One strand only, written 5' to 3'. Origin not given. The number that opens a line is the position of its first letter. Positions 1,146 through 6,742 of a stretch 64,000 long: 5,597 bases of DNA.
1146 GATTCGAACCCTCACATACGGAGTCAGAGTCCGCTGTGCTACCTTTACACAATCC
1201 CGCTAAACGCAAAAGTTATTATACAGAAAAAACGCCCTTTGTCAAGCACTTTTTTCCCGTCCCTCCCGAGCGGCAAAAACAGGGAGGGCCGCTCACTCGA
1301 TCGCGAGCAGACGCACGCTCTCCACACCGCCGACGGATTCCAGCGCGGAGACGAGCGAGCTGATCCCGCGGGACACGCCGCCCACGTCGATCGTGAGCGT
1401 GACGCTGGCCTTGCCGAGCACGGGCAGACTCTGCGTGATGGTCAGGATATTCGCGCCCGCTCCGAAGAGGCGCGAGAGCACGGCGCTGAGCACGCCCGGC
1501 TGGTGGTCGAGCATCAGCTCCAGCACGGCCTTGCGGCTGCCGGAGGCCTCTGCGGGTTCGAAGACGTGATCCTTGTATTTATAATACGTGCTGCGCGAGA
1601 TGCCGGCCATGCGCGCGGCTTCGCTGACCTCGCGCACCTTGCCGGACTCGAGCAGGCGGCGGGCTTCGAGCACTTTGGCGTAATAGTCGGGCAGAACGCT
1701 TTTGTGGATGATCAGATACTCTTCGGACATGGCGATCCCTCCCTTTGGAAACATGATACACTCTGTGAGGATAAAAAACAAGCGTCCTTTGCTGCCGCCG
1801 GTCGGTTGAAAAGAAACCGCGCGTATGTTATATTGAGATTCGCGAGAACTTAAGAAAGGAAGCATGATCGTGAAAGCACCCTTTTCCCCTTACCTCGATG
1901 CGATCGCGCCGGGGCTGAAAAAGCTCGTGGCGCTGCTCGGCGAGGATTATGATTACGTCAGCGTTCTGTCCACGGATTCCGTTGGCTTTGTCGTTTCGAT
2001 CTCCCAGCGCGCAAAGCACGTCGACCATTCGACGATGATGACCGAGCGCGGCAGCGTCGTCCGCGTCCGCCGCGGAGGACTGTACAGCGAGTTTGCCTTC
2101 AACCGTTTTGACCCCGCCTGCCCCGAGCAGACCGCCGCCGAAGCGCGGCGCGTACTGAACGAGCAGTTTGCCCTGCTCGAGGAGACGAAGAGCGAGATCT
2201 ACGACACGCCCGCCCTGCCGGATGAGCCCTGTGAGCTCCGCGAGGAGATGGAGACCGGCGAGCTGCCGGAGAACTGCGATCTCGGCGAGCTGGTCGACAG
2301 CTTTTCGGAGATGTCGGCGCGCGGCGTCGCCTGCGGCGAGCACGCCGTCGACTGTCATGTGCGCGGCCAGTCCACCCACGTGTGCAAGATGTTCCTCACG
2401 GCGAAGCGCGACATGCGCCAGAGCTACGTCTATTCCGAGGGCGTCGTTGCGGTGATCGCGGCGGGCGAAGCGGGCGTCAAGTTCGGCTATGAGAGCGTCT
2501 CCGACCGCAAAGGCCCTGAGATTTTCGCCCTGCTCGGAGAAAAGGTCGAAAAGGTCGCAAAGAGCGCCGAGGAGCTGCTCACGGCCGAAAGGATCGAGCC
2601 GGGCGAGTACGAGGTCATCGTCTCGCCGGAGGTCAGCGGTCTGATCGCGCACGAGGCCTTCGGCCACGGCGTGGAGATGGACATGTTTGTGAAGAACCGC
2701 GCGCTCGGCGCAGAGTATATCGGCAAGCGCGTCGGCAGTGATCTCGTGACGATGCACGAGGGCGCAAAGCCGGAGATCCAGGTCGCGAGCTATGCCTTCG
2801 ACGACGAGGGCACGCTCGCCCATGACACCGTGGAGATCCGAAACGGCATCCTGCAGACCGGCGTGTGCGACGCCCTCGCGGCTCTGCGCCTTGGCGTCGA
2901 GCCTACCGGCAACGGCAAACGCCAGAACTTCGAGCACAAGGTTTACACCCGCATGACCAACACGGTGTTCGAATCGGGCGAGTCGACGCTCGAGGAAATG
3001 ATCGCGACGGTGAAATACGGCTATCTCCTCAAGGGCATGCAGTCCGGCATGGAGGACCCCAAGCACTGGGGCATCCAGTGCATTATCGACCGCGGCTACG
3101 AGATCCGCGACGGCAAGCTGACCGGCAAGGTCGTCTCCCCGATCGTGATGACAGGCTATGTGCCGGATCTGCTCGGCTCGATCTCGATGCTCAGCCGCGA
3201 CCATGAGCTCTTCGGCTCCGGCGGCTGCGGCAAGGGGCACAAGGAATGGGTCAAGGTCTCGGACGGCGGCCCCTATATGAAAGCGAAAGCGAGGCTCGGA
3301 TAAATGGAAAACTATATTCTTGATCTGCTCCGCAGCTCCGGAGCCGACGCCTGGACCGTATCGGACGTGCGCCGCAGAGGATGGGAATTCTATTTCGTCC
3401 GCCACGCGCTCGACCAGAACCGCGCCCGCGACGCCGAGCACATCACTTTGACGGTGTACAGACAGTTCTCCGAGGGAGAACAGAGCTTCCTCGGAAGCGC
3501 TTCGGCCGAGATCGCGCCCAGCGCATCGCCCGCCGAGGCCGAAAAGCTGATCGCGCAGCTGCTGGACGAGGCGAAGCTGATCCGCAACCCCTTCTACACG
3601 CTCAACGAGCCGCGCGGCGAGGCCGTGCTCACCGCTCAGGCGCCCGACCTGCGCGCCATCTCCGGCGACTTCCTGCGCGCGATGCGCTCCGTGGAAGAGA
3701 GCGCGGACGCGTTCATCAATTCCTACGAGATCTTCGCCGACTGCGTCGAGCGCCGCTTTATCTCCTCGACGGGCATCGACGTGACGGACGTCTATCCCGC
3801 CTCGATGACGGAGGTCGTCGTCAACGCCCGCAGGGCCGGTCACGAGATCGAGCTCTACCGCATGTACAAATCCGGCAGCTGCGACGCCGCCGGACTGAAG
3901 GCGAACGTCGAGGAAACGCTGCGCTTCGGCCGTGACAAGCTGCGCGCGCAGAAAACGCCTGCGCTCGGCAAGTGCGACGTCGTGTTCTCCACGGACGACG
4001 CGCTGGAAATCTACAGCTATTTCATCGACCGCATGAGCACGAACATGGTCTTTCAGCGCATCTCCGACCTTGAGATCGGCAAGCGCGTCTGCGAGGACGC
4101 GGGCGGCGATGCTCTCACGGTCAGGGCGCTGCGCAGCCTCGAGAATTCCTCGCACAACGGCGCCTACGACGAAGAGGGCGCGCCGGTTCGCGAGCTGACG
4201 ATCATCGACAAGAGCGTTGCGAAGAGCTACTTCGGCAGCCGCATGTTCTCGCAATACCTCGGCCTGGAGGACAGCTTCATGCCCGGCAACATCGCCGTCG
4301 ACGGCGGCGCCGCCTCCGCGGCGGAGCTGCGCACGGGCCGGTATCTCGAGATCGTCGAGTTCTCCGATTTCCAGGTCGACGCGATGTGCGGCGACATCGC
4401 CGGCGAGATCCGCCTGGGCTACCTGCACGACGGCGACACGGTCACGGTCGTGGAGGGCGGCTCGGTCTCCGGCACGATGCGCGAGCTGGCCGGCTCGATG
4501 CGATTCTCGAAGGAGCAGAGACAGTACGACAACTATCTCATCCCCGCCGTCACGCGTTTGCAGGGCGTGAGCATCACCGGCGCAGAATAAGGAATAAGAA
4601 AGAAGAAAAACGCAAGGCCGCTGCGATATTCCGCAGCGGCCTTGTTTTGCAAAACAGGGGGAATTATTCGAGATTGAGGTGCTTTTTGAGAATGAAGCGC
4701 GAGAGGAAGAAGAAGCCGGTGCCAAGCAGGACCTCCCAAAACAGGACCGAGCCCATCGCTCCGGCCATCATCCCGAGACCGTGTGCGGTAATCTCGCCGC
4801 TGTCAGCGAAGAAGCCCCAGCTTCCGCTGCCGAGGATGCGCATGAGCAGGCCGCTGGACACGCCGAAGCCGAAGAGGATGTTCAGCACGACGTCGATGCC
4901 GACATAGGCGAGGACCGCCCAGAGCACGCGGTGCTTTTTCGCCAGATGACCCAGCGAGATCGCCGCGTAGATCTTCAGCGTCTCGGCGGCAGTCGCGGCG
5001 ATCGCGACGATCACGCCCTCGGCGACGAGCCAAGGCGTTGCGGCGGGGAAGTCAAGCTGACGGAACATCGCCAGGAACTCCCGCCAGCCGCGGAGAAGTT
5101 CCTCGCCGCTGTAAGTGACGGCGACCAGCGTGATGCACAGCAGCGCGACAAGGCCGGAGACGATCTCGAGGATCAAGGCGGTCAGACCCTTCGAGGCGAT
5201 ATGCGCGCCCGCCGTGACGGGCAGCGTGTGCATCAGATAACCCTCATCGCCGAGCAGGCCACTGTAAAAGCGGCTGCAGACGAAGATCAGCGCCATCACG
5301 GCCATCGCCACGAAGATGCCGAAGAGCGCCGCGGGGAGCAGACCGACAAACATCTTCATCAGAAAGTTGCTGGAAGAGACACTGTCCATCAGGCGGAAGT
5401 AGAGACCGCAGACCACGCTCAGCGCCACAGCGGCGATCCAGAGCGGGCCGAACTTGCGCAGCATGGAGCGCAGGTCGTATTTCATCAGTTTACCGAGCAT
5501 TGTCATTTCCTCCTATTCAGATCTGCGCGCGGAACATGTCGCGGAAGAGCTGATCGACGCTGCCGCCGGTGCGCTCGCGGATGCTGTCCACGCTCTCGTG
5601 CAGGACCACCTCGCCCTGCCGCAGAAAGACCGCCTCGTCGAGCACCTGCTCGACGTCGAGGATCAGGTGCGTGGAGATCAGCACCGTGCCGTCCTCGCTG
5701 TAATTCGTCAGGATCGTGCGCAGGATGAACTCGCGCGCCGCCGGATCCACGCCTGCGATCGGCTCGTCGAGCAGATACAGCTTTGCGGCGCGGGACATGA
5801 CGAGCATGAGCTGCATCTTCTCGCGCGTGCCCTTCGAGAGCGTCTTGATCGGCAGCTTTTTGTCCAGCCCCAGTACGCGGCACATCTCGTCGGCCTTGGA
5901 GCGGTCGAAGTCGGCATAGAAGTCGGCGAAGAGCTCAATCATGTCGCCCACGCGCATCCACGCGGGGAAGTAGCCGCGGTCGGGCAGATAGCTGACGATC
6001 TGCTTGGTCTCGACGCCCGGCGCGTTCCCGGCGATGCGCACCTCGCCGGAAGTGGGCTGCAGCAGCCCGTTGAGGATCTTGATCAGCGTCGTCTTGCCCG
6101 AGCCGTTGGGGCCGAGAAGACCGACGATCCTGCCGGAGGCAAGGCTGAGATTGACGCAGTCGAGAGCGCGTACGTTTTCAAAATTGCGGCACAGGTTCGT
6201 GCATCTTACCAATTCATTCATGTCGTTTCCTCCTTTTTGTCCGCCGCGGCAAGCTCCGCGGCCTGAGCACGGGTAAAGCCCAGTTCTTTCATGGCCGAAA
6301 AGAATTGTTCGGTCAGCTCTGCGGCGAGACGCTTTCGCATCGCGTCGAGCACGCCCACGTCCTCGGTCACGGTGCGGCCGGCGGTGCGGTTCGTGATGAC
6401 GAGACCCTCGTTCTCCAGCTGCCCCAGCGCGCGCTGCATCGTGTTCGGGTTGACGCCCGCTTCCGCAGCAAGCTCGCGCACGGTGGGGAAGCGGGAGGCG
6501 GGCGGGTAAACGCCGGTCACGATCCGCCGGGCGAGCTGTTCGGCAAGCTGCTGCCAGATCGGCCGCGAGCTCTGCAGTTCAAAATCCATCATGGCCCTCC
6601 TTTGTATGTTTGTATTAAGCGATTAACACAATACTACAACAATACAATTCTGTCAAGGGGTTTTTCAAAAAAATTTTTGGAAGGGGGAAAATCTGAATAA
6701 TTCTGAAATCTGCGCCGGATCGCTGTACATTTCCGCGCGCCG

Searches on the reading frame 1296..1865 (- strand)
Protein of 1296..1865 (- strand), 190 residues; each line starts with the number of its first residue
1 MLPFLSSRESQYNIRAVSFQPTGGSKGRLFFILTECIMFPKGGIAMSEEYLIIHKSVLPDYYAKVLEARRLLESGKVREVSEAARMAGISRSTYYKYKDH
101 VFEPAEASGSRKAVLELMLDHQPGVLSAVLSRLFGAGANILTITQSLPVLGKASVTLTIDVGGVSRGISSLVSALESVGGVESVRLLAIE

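Call 19: search_protein_families(library=pfam, proteins=[window:1296-1865:-], max_evalue=0.0001)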
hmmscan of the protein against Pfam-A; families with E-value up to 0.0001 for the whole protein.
window:1296-1865:- (190 aa): 1 family
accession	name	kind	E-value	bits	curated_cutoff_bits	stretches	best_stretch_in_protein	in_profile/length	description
PF01842.31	ACT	-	1.6e-05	25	27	0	114-163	2-50/66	ACT domain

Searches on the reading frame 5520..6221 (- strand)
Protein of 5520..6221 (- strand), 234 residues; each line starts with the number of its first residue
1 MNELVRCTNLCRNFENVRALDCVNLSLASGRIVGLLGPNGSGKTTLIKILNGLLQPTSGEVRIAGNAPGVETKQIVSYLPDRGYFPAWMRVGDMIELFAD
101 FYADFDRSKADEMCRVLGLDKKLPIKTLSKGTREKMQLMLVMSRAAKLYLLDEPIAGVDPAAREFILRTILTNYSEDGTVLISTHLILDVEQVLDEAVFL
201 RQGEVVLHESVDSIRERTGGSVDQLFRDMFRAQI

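Call 19: search_protein_families(library=pfam, proteins=[window:5520-6221:-], max_evalue=0.0001)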
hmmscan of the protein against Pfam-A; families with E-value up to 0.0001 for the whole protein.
window:5520-6221:- (234 aa): 2 families
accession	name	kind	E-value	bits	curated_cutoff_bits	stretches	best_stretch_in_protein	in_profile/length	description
PF00005.33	ABC_tran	-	2.1e-23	83.8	25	1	21-156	2-137/137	ABC transporter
PF13304.12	AAA_21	-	8.1e-17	62.7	27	2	118-185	228-298/304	AAA domain, putative AbiEii toxin, Type IV TA system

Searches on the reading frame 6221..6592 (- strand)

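Call 19: search_protein_families(library=pfam, proteins=[window:6221-6592:-], max_evalue=0.0001)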
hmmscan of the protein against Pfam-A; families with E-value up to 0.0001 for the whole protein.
window:6221-6592:- (124 aa): 2 families
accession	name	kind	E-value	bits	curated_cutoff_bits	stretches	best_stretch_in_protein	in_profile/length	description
PF00392.27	GntR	-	5.5e-14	52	27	1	14-73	3-62/64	Bacterial regulatory proteins, gntR family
PF13545.12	HTH_Crp_2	-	7.4e-06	26.3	27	1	36-69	23-55/70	Crp-like helix-turn-helix domain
